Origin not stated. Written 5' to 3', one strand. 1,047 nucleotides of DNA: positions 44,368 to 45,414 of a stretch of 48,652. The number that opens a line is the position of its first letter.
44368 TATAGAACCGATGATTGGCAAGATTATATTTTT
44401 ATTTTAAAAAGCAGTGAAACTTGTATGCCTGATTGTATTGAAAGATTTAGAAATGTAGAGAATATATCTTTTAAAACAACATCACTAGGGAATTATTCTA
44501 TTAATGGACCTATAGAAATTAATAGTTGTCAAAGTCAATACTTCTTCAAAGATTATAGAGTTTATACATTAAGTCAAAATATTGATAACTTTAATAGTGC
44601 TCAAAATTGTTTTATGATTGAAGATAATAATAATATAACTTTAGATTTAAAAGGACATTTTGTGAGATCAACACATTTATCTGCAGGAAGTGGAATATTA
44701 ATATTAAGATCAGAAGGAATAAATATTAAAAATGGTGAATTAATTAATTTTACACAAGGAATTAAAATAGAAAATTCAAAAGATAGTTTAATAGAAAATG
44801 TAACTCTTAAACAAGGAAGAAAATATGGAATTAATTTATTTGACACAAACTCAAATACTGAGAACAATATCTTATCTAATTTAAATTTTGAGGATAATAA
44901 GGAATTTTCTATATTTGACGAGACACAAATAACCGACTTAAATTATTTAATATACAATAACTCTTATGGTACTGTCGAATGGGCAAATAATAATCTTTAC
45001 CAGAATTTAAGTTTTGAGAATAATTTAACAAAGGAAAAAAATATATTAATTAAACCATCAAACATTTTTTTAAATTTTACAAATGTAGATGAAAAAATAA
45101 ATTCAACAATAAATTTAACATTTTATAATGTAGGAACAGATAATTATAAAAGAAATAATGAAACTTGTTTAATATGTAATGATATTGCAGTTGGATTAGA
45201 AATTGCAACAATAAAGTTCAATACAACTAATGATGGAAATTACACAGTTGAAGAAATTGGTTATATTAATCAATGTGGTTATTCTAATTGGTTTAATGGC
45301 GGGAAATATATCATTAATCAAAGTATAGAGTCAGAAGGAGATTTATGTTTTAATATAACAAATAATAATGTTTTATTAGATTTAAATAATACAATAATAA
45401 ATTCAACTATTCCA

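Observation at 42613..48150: Giant 1845-aa modular beta-helix/propeller surface protein: candidate host-attachment machine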

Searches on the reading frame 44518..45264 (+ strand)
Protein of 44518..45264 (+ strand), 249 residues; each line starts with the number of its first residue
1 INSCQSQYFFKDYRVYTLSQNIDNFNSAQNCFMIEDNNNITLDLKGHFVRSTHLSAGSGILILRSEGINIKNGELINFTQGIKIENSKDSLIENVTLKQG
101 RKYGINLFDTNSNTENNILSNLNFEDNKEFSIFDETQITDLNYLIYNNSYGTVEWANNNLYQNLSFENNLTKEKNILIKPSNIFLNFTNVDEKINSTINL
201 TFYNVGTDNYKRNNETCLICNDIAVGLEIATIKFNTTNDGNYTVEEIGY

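Call 17: search_protein_families(library=pfam, proteins=[window:44518-45264:+], max_evalue=10)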
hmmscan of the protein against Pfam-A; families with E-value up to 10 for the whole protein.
window:44518-45264:+ (249 aa): 1 family
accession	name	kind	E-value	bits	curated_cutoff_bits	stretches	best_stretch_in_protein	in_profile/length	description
PF05048.19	NosD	-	0.72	9.7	23.6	1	20-206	22-204/212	Periplasmic copper-binding protein (NosD)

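Call 18: search_protein_families(library=ncbifam, proteins=[window:44518-45264:+], max_evalue=10)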
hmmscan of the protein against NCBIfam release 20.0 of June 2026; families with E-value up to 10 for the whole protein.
window:44518-45264:+ (249 aa): 0 families

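Call 24: find_homologous_proteins(query=A2, max_evalue=0.001)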
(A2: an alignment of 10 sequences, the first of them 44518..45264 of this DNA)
Query A2 (10 sequences) (249 aa, profile of the alignment): 54 proteins with E <= 0.001 among 8000 candidates.
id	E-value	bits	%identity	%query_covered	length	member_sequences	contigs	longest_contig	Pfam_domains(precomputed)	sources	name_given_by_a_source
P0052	1.6e-84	301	31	68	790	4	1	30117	-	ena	-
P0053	4.9e-43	165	38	54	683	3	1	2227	PF13229.13,PF05048.20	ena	-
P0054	2.3e-30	124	26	49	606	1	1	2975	PF13229.13,PF05048.20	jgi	jgi:parallel beta-helix repeat protein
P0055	1.0e-26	112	27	37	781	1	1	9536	PF13229.13,PF05048.20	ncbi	ncbi:MAG: right-handed parallel beta-helix repeat-containing protein, partial [Candidatus Micrarchae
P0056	5.6e-25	106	32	55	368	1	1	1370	PF13229.13,PF05048.20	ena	-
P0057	1.7e-18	85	88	21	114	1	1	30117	-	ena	-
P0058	1.5e-17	82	28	53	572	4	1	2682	PF13229.13,PF05048.20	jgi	jgi:parallel beta-helix repeat protein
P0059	8.6e-16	76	33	36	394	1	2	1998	PF13229.13,PF05048.20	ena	-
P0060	1.5e-12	66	29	41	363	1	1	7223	PF13229.13,PF05048.20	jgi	jgi:parallel beta-helix repeat protein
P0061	9.0e-11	60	35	31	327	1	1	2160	PF13229.13,PF05048.20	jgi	jgi:parallel beta-helix repeat protein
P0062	9.8e-11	60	23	70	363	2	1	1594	PF13229.13,PF05048.20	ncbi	-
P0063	1.1e-10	60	28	39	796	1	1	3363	PF13229.13,PF05048.20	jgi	-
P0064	8.9e-10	57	50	9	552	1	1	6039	PF13229.13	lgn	-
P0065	9.3e-10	56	34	24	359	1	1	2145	PF13229.13,PF05048.20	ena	-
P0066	9.5e-10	56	25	30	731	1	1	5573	PF13229.13,PF05048.20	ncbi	-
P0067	1.2e-9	56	24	24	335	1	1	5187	PF13229.13,PF05048.20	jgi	jgi:parallel beta-helix repeat protein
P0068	3.0e-9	55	39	24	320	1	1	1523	PF13229.13,PF05048.20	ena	-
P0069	4.5e-9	54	33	33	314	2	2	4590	PF13229.13,PF05048.20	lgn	-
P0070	6.3e-9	54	41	11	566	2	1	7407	PF13229.13,PF05048.20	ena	-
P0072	1.2e-7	50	26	52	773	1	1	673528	PF13229.13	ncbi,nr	ncbi:MAG: right-handed parallel beta-helix repeat-containing protein [Natrialbaceae archaeon]|nr:rig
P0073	1.2e-7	50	26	58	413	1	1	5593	PF13229.13,PF05048.20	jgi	jgi:large repetitive protein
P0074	1.8e-7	49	32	22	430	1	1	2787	PF13229.13,PF05048.20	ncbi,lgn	-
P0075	1.9e-7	49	30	24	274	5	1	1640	PF13229.13,PF05048.20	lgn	-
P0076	2.4e-7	49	26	50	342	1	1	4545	PF13229.13,PF07602.18,PF05048.20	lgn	-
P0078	3.0e-7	48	27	30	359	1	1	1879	PF13229.13,PF05048.20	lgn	-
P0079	3.5e-7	48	30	61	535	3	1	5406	PF13229.13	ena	-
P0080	4.0e-7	48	27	12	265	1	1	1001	PF13229.13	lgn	-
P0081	4.7e-7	48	39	16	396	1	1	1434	PF13229.13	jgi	jgi:parallel beta-helix repeat protein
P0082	4.9e-7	48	24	38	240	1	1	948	PF13229.13,PF05048.20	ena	-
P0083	5.4e-7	47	33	23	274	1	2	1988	PF13229.13,PF05048.20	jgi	jgi:Periplasmic copper-binding protein (NosD)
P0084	8.3e-7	47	22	45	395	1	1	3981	PF13229.13,PF05048.20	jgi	-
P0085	1.2e-6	46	27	33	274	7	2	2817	PF13229.13,PF05048.20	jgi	jgi:hypothetical protein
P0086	6.0e-6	44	26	38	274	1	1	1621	PF13229.13,PF05048.20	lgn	-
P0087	1.6e-5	43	31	23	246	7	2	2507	PF13229.13,PF05048.20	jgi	jgi:hypothetical protein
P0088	1.6e-5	43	26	38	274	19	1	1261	PF13229.13,PF05048.20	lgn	-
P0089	1.7e-5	42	31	20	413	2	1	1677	PF13229.13,PF05048.20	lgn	-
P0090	1.9e-5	42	26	38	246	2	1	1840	PF13229.13,PF05048.20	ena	-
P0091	2.2e-5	42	40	16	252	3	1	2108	PF13229.13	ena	-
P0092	2.9e-5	42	25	26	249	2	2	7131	PF13229.13,PF05048.20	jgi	-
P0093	3.7e-5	41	-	-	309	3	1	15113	PF13229.13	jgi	jgi:hypothetical protein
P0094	4.3e-5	41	37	16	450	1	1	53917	PF13229.13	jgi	jgi:parallel beta-helix repeat protein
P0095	5.8e-5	41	22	41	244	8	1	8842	PF13229.13,PF05048.20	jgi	jgi:hypothetical protein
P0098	1.6e-4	39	28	46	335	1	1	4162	PF13229.13,PF05048.20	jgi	jgi:parallel beta-helix repeat protein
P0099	1.9e-4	39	23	47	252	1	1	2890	PF13229.13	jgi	jgi:hypothetical protein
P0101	4.8e-4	38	25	30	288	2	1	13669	PF13229.13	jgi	jgi:hypothetical protein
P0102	6.9e-4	37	-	-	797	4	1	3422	PF16318.12,PF13229.13,PF05048.20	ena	-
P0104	7.9e-4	37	22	50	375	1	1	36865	PF13229.13,PF05048.20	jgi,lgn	-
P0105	9.8e-4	37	31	42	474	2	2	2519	PF13229.13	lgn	-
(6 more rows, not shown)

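Call 26: find_encoding_contigs(protein=P0052, flank=10000, max_places=3)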
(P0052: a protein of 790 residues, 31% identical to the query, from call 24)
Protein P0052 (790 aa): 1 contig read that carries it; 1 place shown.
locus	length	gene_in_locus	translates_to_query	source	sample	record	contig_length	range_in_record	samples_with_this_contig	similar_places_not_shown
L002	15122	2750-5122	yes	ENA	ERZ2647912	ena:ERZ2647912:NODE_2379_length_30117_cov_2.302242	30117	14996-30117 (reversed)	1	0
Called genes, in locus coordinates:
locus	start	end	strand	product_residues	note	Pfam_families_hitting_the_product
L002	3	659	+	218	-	?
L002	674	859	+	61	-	-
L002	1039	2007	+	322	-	PF13229:Beta_helix (weak)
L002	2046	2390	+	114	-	-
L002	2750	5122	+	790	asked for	-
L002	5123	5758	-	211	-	PF00702:Hydrolase, PF12710:HAD (weak), PF13419:HAD_2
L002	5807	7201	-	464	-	-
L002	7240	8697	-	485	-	PF00587:tRNA-synt_2b, PF03129:HGTP_anticodon, PF09180:ProRS-C_1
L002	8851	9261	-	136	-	-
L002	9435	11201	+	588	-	PF00176:SNF2-rel_dom, PF00270:DEAD, PF04851:ResIII, PF00271:Helicase_C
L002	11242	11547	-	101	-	-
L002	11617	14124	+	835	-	PF13385:Laminin_G_3, PF00354:Pentaxin (faint), PF02210:Laminin_G_2 (faint), PF02973:Sialidase (faint), PF13385:Laminin_G_3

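Call 37: search_protein_representatives(alignment_id=A2)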
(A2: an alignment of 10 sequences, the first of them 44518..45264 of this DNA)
Query: 10 sequences, 240 profile positions. Proteins with E-value up to 0.001 (for the whole library): 30634; up to 1e-10: 7786; up to 1e-30: 645. The best 150 are listed.
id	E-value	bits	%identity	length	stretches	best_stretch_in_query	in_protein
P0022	0.0e+00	1164.8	-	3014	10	1-239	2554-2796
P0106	7.5e-289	968.5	-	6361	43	1-131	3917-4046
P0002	5.1e-233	785.7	-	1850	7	1-239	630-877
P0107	2.2e-209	708.3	-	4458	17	1-116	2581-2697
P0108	2.2e-203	688.7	-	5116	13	32-237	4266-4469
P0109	2.2e-193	656.0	-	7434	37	3-137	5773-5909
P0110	3.6e-173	589.8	-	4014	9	2-237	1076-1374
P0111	6.4e-168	572.6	-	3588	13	13-234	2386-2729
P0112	1.0e-157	539.2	-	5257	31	16-236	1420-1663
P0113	3.5e-145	498.2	-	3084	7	48-237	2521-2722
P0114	4.5e-144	494.5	-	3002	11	19-233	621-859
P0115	5.6e-138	474.6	-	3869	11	2-236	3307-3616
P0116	1.1e-132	457.3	-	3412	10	20-236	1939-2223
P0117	2.1e-131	453.1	-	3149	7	2-238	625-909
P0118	2.5e-131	452.8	-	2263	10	1-133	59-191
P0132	3.2e-99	347.7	-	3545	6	40-237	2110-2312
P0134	2.7e-98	344.6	-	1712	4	44-238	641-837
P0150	7.7e-88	310.4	-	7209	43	3-129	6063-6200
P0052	5.0e-85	301.2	-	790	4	1-238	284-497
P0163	6.1e-79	281.3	-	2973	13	1-116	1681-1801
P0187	2.0e-67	243.6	-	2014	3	4-237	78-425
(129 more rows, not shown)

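Call 58: search_solved_structures(query=A2, max_evalue=1, show_alignments=2)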
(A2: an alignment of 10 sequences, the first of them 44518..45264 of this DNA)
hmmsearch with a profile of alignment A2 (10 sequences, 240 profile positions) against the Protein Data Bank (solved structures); distinct sequences matched with E-value up to 1: 11.
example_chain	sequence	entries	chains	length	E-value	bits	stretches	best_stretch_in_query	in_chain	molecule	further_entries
7b8b_A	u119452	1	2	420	1.7e-05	27.7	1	18-122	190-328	Polygalacturonase ADPG2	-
8wm1_A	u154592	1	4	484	0.00098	21.9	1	46-114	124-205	3-dehydroshikimate dehydratase (DHS dehydratase)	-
8ikx_A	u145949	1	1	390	0.0018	21.1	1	39-116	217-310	Pectin lyase-like superfamily protein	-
7b7a_A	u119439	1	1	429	0.003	20.4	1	27-116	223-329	Pectin lyase-like superfamily protein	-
1k5c_A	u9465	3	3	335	0.0084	18.9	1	56-116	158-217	ENDOPOLYGALACTURONASE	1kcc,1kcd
2iq7_A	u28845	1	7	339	0.0085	18.9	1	13-100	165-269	endopolygalacturonase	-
1ia5_A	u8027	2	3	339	0.04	16.7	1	51-100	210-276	POLYGALACTURONASE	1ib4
7o0y_A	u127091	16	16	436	0.087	15.6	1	48-104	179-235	Probable ABC transporter binding protein NosD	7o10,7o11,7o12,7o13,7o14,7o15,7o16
4c2l_A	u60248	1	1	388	0.099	15.4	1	32-116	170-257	ENDO-XYLOGALACTURONAN HYDROLASE A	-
1nhc_A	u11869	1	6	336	0.44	13.3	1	56-100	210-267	Polygalacturonase I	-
6kvh_A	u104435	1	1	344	0.64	12.7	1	17-100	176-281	endo-polygalacturonase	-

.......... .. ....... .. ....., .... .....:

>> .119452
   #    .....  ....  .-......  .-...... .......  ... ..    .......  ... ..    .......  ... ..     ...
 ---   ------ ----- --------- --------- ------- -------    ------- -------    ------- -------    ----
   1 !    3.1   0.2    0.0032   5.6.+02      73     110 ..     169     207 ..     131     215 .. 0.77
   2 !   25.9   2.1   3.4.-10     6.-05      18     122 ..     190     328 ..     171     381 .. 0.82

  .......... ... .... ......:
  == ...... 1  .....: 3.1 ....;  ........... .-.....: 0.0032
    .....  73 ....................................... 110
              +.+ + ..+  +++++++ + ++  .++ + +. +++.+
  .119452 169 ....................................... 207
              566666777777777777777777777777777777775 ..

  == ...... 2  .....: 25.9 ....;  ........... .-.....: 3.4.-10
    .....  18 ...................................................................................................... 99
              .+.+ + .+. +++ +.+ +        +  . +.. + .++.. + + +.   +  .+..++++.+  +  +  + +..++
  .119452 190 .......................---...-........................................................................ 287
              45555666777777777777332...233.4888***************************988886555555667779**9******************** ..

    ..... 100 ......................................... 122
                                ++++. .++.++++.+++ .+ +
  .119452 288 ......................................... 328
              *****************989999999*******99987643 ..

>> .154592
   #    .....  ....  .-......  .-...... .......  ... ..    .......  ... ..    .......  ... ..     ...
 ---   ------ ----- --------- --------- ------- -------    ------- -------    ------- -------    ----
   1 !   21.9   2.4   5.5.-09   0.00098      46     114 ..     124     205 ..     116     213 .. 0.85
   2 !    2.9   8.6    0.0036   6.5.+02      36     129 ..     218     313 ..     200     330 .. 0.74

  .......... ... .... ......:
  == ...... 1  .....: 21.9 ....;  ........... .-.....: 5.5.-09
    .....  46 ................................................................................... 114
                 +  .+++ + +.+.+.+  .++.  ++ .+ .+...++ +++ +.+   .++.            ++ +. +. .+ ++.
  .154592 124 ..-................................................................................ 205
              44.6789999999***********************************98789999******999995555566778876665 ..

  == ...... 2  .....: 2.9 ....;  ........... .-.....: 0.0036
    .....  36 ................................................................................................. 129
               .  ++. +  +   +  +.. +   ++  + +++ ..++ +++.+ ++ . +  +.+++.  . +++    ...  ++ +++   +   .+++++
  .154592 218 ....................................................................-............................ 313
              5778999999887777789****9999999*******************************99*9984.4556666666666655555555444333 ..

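Call 87: list_cluster_members(proteins=[P0118, P0134, P0187, P0132, P0163, P0150, P0106, P0109, P0022, P0053])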
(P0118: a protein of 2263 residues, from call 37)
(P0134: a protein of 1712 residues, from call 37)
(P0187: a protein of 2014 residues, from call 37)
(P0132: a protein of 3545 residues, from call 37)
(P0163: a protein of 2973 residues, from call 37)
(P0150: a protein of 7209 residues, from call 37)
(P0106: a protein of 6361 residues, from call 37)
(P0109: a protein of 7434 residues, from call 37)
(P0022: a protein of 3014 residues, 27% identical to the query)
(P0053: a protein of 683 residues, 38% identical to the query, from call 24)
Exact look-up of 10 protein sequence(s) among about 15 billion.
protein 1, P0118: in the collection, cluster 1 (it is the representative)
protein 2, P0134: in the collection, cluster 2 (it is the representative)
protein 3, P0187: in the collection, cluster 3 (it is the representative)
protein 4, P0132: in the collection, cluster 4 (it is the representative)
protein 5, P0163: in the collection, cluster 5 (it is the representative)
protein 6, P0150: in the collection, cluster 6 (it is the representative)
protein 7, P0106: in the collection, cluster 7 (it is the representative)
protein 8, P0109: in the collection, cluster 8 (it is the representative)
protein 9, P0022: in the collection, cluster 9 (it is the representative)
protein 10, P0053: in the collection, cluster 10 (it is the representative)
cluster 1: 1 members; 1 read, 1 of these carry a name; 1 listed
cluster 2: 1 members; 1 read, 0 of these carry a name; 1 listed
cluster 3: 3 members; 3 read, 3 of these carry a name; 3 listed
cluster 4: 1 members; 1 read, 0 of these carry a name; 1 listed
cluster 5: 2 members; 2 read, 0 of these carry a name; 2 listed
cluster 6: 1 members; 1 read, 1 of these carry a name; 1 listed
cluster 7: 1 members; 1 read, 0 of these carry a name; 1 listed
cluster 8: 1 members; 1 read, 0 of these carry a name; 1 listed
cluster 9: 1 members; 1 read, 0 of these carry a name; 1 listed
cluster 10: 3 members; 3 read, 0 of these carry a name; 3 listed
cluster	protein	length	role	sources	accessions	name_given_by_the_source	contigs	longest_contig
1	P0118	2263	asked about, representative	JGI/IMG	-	hypothetical protein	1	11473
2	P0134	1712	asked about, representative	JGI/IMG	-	-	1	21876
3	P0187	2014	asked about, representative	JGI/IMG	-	parallel beta-helix repeat protein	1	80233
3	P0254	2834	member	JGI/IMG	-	parallel beta-helix repeat protein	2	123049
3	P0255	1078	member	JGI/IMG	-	hypothetical protein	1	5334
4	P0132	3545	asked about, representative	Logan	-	-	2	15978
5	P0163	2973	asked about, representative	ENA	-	-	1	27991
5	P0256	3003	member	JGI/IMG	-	-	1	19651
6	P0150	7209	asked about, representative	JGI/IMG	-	surface protein/parallel beta-helix repeat protein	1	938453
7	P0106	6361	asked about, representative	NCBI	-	-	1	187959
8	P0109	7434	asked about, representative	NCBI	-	-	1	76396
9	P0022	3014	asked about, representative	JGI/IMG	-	-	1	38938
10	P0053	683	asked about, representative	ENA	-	-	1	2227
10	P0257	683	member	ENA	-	-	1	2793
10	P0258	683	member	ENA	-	-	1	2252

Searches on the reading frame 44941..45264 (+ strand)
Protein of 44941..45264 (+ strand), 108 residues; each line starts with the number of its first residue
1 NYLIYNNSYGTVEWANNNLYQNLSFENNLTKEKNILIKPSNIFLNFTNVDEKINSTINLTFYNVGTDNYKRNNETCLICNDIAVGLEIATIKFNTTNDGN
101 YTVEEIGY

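Call 69: search_solved_structures(query=A7, max_evalue=10, show_alignments=1)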
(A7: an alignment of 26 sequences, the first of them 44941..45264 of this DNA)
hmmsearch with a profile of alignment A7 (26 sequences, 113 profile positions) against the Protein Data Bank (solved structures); distinct sequences matched with E-value up to 10: 2.
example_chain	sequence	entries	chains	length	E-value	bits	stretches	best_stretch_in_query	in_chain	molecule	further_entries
4czw_A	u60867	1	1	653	0.14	15.8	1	58-100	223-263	PAB-DEPENDENT POLY(A)-SPECIFIC RIBONUCLEASE SUBUNIT PAN2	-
1wni_A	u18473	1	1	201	0.22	15.2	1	21-96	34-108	Trimerelysin II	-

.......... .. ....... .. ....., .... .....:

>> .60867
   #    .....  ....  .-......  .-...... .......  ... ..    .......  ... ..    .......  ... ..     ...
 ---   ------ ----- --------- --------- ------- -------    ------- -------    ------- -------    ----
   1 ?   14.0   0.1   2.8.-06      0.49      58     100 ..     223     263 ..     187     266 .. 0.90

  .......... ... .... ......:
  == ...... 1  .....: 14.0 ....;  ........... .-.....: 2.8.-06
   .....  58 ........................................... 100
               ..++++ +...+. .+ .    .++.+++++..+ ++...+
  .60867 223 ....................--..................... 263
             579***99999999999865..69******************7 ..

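Call 70: search_protein_families(library=pfam, alignment_id=A7, max_evalue=1)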
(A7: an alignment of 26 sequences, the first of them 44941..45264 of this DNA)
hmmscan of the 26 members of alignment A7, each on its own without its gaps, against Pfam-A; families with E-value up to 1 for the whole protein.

A. member 1, window:44941-45264:+ (108 aa): 1 family
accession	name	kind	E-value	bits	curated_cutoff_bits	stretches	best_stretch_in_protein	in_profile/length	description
PF25003.1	DUF7781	-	0.12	12.3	25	1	32-70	6-44/173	Domain of unknown function (DUF7781)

B. families by the number of members that match (of 26 scanned): 6 families
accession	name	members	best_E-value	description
PF04096.20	Nucleoporin2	3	0.018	Nup98-96 autopeptidase S59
PF04200.17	Lipoprotein_17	1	0.013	Lipoprotein associated domain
PF24903.1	OB_MEIOB_N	1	0.043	MEIOB, N-terminal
PF10639.15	TMEM234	1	0.067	Putative transmembrane family 234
PF25003.1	DUF7781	1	0.12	Domain of unknown function (DUF7781)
PF06545.17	AllG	1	0.13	Oxamate carbamoyltransferase subunit AllG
